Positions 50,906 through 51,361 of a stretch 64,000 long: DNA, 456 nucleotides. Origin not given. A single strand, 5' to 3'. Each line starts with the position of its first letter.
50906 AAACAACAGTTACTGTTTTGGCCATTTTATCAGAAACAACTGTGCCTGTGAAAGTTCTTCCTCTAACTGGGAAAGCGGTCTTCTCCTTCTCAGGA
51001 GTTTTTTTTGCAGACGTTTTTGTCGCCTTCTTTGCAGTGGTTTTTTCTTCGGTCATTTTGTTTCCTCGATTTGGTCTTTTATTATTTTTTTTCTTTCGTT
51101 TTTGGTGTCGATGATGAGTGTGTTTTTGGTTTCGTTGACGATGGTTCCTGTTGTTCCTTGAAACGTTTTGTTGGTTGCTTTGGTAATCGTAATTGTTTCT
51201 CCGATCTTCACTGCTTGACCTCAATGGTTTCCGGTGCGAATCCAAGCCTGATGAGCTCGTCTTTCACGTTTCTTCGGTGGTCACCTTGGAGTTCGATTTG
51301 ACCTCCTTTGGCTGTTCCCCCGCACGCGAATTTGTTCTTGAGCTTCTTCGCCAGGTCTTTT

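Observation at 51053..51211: Hidden mini-Rpp29 (RNase P protein) ORF wedged between SUI1 and uS17 with overlapping start and stop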

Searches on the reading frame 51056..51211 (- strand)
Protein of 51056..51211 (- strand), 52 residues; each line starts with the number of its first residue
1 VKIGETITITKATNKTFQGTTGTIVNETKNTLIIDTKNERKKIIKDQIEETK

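Call 6: search_protein_families(library=pfam, proteins=[window:51056-51211:-], max_evalue=10)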
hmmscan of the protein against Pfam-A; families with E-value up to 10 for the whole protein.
seq(52 aa): 3 families
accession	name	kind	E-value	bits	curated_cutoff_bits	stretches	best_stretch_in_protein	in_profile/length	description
PF01868.21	RNase_P-MRP_p29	-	1.3e-09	38.3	27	1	3-47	9-54/84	Ribonuclease P/MRP, subunit p29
PF01157.24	Ribosomal_L21e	-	0.036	14.4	27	1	12-45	52-86/101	Ribosomal protein L21e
PF02911.23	Formyl_trans_C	-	0.061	14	21.1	1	4-50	37-86/100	Formyl transferase, C-terminal domain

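Call 7: search_protein_families(library=ncbifam, proteins=[window:51056-51211:-], max_evalue=10)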
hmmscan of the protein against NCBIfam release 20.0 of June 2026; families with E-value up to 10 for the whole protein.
seq(52 aa): 5 families
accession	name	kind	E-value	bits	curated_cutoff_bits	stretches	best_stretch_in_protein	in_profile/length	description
NF046110.1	RNaseP1Mthb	equivalog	5.4e-10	39.3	90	1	3-47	8-52/88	ribonuclease P protein component 1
NF003020.0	PRK03879.2-1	equivalog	1.8e-05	24.7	154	1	3-47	14-58/100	ribonuclease P protein component 1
NF003303.0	PRK04306.1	equivalog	0.044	13.6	97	1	12-44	53-87/98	50S ribosomal protein L21e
TIGR02638.1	lactal_redase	equivalog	0.12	11.1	523.15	1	18-46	137-165/379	lactaldehyde reductase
NF047433.1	Lepto_7_Nterm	domain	0.28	10.9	43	1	21-48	27-55/63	LA_0442/LA_0875 N-terminal domain-containing protein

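Call 8: find_encoding_contigs(protein=window:51056-51211:-, flank=10000, max_places=10)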
Protein window:51056-51211:- (52 aa): no gene with exactly this product is on record in the collection.

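Call 9: find_homologous_proteins(query=window:51056-51211:-, max_evalue=0.01)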
Query seq(52 aa): no candidate shares three 5-residue words with the query. No homologue found.

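Call 19: find_homologous_proteins(query=A1, max_evalue=10)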
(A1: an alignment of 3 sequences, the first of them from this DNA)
Query A1 (3 sequences) (52 aa, profile of the alignment): 50 proteins with E <= 10 among 70 candidates.
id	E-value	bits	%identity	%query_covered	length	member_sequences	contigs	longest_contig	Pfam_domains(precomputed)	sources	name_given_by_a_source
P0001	4.2e-22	95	50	92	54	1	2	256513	PF01868.22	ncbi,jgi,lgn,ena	jgi:RNase P/RNase MRP subunit p29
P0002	5.5e-18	82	58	92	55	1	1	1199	PF01868.22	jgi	jgi:RNase P/RNase MRP subunit p29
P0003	4.7e-16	76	56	92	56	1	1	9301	PF01868.22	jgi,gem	-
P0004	8.9e-16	75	51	87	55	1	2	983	PF01868.22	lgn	-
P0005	4.2e-15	73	54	98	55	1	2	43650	PF01868.22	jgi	jgi:RNase P/RNase MRP subunit p29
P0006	1.2e-14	71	49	90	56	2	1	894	PF01868.22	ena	-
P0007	1.5e-14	71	52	98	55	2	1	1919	PF01868.22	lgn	-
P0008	2.5e-14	70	52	88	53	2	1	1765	PF01868.22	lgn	-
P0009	3.8e-14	70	53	88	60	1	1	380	PF01868.22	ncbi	-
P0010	9.4e-14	69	60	58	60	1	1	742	PF01868.22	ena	-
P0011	1.4e-13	68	67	98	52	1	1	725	PF01868.22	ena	-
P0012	2.4e-13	67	51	90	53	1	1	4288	PF01868.22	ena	-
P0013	2.0e-12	64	43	92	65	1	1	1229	PF01868.22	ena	-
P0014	4.2e-12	63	55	90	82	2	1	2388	PF01868.22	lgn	-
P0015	9.1e-12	62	57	90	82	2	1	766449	PF01868.22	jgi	-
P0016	3.2e-11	60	45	92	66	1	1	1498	PF01868.22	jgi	jgi:RNase P/RNase MRP subunit p29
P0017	5.2e-11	60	50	98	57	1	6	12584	PF01868.22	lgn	-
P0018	6.1e-11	60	50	98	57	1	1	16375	PF01868.22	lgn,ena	-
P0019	1.4e-10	58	50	98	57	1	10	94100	PF01868.22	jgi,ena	-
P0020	2.0e-10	58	58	87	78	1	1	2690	PF01868.22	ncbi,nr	ncbi:ribonuclease P protein subunit [Candidatus Woesearchaeota archaeon]|nr:ribonuclease P protein s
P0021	2.8e-10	57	46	100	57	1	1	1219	PF01868.22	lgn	-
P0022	9.9e-10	56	54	88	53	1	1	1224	PF01868.22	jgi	jgi:RNase P/RNase MRP subunit p29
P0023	1.2e-9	55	44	65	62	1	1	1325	PF01868.22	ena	-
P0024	1.6e-9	55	55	73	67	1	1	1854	PF01868.22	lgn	-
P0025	1.8e-9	55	41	88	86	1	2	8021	PF01868.22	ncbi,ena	-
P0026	4.5e-9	54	40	87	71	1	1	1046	PF01868.22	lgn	-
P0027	5.0e-9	53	53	87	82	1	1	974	PF01868.22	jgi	-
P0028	1.1e-8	52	53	69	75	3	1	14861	PF01868.22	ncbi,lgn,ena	-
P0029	1.7e-8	52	44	83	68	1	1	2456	PF01868.22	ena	-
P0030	5.1e-8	50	52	63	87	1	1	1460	PF01868.22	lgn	-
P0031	1.3e-7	49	47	87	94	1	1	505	PF01868.22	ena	-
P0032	2.6e-7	48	57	67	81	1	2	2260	PF01868.22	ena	-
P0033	3.3e-7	48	55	88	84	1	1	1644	PF01868.22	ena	-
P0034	1.1e-6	46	49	90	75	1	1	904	PF01868.22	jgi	-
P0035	1.3e-6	46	53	90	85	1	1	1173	PF01868.22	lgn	-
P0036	1.5e-6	46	49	90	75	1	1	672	PF01868.22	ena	-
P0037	4.6e-6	44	46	88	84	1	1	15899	PF01868.22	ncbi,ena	-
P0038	6.5e-6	43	50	58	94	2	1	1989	PF01868.22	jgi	-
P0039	1.0e-5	43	49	88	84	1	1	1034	PF01868.22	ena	-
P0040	1.2e-5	43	51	88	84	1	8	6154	PF01868.22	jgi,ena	-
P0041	1.5e-5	42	51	88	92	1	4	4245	PF01868.22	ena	-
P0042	1.5e-5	42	51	88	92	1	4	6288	PF01868.22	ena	-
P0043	1.7e-5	42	43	88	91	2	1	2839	PF01868.22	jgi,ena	-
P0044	2.6e-5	42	46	75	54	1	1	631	PF01868.22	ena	-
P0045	4.3e-5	41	51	88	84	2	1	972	PF01868.22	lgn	-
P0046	2.0e-4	39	53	62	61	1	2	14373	PF01868.22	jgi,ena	-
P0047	3.2e-4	38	49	83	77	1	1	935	PF01868.22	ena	-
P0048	6.5e-4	37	47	65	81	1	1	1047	PF01868.22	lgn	-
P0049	2.0e-3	35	53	58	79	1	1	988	PF01868.22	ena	-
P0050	4.1e-3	35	46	50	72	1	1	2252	PF01868.22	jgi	jgi:RNase P/RNase MRP subunit p29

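Call 24: find_encoding_contigs(protein=P0019, flank=10000, max_places=6)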
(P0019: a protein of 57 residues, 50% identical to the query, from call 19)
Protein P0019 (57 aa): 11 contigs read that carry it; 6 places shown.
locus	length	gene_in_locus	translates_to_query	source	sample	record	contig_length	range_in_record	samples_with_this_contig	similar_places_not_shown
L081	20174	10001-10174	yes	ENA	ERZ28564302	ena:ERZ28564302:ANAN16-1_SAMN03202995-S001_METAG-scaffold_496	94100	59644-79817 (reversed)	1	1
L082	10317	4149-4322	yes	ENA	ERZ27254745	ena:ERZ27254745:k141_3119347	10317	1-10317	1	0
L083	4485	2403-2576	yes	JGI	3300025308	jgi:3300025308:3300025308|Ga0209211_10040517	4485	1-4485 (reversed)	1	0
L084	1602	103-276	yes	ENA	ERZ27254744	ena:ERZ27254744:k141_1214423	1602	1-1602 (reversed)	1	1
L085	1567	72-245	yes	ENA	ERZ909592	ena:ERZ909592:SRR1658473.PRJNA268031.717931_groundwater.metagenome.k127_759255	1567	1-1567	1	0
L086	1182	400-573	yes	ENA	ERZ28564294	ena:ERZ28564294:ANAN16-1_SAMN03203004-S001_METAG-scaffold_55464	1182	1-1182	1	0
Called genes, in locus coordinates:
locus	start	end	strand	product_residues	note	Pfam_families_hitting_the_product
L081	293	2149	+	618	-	PF04104:DNA_primase_lrg (faint)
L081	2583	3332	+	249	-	PF00561:Abhydrolase_1, PF12146:Hydrolase_4, PF12697:Abhydrolase_6, PF20408:Abhydrolase_11, PF01738:DLH (faint)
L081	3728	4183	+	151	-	-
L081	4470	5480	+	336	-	PF00297:Ribosomal_L3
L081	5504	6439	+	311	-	PF00573:Ribosomal_L4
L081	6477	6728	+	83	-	PF00276:Ribosomal_L23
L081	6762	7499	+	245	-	PF00181:Ribosomal_L2_N (weak), PF03947:Ribosomal_L2_C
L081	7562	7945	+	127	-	PF00203:Ribosomal_S19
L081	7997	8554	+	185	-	PF00237:Ribosomal_L22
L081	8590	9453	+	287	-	PF07650:KH_2, PF00189:Ribosomal_S3_C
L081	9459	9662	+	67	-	PF00831:Ribosomal_L29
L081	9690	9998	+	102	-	PF01253:SUI1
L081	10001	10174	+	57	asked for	PF01868:RNase_P-MRP_p29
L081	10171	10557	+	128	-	PF00366:Ribosomal_S17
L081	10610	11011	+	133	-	PF00238:Ribosomal_L14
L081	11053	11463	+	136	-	PF16906:Ribosomal_L26, PF00467:KOW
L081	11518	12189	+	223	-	PF08071:RS4NT, PF00900:Ribosomal_S4e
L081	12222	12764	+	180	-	PF00281:Ribosomal_L5, PF00673:Ribosomal_L5_C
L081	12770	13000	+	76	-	PF00253:Ribosomal_S14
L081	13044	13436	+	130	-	PF00410:Ribosomal_S8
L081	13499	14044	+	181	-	PF00347:Ribosomal_L6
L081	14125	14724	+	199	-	PF01655:Ribosomal_L32e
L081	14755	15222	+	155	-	PF01280:Ribosomal_L19e, PF25476:Ribosomal_L19e_C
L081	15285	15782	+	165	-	PF17144:Ribosomal_L5e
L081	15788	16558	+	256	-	PF00333:Ribosomal_S5, PF03719:Ribosomal_S5_C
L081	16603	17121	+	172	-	PF00327:Ribosomal_L30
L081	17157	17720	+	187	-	PF00828:Ribosomal_L27A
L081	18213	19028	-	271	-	-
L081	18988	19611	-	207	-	-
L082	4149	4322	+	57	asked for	PF01868:RNase_P-MRP_p29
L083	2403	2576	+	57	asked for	PF01868:RNase_P-MRP_p29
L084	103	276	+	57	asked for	PF01868:RNase_P-MRP_p29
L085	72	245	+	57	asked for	PF01868:RNase_P-MRP_p29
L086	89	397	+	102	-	PF01253:SUI1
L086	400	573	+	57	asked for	PF01868:RNase_P-MRP_p29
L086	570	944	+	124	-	PF00366:Ribosomal_S17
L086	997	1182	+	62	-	?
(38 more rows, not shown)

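Call 25: find_encoding_contigs(protein=P0001, flank=10000, max_places=3)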
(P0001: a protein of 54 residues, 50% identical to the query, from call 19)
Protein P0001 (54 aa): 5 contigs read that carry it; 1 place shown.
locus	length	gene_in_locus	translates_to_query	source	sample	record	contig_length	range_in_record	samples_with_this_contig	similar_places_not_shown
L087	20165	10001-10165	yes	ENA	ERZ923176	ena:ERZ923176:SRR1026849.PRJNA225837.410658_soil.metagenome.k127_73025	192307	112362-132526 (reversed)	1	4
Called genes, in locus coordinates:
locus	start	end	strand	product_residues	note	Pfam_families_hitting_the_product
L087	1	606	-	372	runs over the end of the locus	PF00557:Peptidase_M24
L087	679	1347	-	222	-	-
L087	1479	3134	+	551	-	PF04104:DNA_primase_lrg (faint)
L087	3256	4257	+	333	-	PF00561:Abhydrolase_1 (weak), PF12146:Hydrolase_4, PF12697:Abhydrolase_6, PF20408:Abhydrolase_11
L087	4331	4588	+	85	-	-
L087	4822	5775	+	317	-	PF00297:Ribosomal_L3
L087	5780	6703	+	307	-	PF00573:Ribosomal_L4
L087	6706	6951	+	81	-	PF00276:Ribosomal_L23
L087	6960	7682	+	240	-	PF03947:Ribosomal_L2_C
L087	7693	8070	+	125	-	PF00203:Ribosomal_S19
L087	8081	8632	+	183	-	PF00237:Ribosomal_L22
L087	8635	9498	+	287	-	PF07650:KH_2, PF00189:Ribosomal_S3_C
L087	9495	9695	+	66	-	PF00831:Ribosomal_L29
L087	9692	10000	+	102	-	PF01253:SUI1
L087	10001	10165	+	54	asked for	PF01868:RNase_P-MRP_p29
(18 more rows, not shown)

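Call 26: find_encoding_contigs(protein=P0017, flank=10000, max_places=3)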
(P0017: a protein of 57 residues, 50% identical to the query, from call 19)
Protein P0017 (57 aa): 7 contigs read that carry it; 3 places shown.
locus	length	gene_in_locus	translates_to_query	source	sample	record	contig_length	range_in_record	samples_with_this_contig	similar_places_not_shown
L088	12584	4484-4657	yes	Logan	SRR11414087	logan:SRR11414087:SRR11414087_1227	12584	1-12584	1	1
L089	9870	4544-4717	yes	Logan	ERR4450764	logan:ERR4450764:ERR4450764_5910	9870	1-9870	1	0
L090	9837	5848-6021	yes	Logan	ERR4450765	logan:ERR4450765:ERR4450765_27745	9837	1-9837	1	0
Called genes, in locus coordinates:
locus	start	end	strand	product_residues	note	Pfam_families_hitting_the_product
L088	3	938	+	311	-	PF00573:Ribosomal_L4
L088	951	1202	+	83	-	PF00276:Ribosomal_L23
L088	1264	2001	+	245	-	PF00181:Ribosomal_L2_N (weak), PF03947:Ribosomal_L2_C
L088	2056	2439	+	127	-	PF00203:Ribosomal_S19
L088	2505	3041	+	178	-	PF00237:Ribosomal_L22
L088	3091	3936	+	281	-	PF07650:KH_2, PF00189:Ribosomal_S3_C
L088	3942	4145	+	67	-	PF00831:Ribosomal_L29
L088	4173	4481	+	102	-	PF01253:SUI1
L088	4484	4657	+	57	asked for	PF01868:RNase_P-MRP_p29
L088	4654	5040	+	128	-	PF00366:Ribosomal_S17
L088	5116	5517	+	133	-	PF00238:Ribosomal_L14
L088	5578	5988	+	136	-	PF16906:Ribosomal_L26, PF00467:KOW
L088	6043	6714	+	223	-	PF08071:RS4NT, PF00900:Ribosomal_S4e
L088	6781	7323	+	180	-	PF00281:Ribosomal_L5, PF00673:Ribosomal_L5_C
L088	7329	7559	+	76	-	PF00253:Ribosomal_S14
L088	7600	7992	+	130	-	PF00410:Ribosomal_S8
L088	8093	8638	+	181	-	PF00347:Ribosomal_L6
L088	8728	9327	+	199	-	PF01655:Ribosomal_L32e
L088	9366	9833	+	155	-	PF01280:Ribosomal_L19e, PF25476:Ribosomal_L19e_C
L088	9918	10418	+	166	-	PF17144:Ribosomal_L5e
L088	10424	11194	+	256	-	PF00333:Ribosomal_S5, PF03719:Ribosomal_S5_C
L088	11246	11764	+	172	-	PF00327:Ribosomal_L30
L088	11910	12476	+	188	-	PF00828:Ribosomal_L27A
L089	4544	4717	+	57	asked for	PF01868:RNase_P-MRP_p29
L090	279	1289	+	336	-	PF00297:Ribosomal_L3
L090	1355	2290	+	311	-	PF00573:Ribosomal_L4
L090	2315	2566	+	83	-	PF00276:Ribosomal_L23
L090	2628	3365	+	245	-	PF00181:Ribosomal_L2_N (weak), PF03947:Ribosomal_L2_C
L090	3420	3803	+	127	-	PF00203:Ribosomal_S19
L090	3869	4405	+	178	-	PF00237:Ribosomal_L22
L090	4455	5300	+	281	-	PF07650:KH_2, PF00189:Ribosomal_S3_C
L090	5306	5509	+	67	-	PF00831:Ribosomal_L29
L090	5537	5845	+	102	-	PF01253:SUI1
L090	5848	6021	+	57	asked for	PF01868:RNase_P-MRP_p29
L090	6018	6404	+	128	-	PF00366:Ribosomal_S17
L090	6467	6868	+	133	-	PF00238:Ribosomal_L14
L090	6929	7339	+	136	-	PF16906:Ribosomal_L26, PF00467:KOW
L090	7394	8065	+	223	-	PF08071:RS4NT, PF00900:Ribosomal_S4e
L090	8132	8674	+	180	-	PF00281:Ribosomal_L5, PF00673:Ribosomal_L5_C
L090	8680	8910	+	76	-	PF00253:Ribosomal_S14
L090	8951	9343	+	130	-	PF00410:Ribosomal_S8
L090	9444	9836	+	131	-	?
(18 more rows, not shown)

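Call 27: find_encoding_contigs(protein=P0005, flank=10000, max_places=2)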
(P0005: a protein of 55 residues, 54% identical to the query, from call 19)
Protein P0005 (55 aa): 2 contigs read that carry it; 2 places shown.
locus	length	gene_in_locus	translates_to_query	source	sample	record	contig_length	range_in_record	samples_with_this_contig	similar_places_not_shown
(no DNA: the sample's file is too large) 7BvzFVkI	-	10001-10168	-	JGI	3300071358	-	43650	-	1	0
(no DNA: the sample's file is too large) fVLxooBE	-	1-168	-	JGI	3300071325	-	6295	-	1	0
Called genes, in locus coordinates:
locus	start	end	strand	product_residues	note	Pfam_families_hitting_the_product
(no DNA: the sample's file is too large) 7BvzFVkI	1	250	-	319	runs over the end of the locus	PF00050:Kazal_1 (faint)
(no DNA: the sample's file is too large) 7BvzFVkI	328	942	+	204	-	-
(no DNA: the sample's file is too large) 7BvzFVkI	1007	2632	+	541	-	-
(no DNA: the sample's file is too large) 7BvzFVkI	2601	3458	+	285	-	PF02129:Peptidase_S15 (faint), PF01738:DLH (faint), PF00561:Abhydrolase_1, PF12146:Hydrolase_4, PF12697:Abhydrolase_6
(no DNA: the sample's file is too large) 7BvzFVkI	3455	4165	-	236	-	-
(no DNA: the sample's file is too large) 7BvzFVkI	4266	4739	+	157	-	-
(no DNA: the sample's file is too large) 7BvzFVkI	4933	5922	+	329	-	PF00297:Ribosomal_L3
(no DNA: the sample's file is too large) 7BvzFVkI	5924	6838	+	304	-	PF00573:Ribosomal_L4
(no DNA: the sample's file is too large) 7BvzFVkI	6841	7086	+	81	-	PF00276:Ribosomal_L23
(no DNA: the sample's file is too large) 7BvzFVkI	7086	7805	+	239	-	PF03947:Ribosomal_L2_C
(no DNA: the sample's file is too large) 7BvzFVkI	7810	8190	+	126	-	PF00203:Ribosomal_S19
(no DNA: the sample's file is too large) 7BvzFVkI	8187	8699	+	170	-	PF00237:Ribosomal_L22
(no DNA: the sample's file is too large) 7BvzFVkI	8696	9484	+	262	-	PF07650:KH_2, PF00189:Ribosomal_S3_C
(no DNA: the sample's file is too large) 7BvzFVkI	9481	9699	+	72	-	PF00831:Ribosomal_L29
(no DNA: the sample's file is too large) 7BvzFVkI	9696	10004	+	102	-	PF01253:SUI1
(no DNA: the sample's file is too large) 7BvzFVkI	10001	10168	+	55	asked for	PF01868:RNase_P-MRP_p29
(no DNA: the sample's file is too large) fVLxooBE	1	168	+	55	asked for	PF01868:RNase_P-MRP_p29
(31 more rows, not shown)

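Call 28: find_encoding_contigs(protein=P0011, flank=10000, max_places=2)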
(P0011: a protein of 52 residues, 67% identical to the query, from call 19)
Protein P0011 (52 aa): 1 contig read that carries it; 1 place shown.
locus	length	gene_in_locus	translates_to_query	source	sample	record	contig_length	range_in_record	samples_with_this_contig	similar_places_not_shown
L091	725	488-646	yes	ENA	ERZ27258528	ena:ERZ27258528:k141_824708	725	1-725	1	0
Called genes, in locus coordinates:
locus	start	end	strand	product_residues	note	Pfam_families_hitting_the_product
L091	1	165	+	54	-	?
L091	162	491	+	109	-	PF01253:SUI1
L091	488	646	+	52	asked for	PF01868:RNase_P-MRP_p29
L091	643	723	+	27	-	?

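Call 37: predict_structure(alignment_id=A2)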
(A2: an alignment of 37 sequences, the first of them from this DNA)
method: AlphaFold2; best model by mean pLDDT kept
length: 52 residues; sequences in the alignment: 37
mean_pLDDT: 86.4   pTM: 0.61
mean pLDDT of the five models: 86.4, 86.3, 84.9, 83.1, 82.2
residues with pLDDT >= 90: 9; 70-90: 42; 50-70: 1; < 50: 0
segments of 3 or more residues with pLDDT < 50: none
pLDDT, mean of each block of 10 residues (from residue 1): 85 83 90 89 87 75
secondary structure, 60 per line:
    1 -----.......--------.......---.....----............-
elements in order: E6-12 E21-27 E31-35 E40-44 E48-51
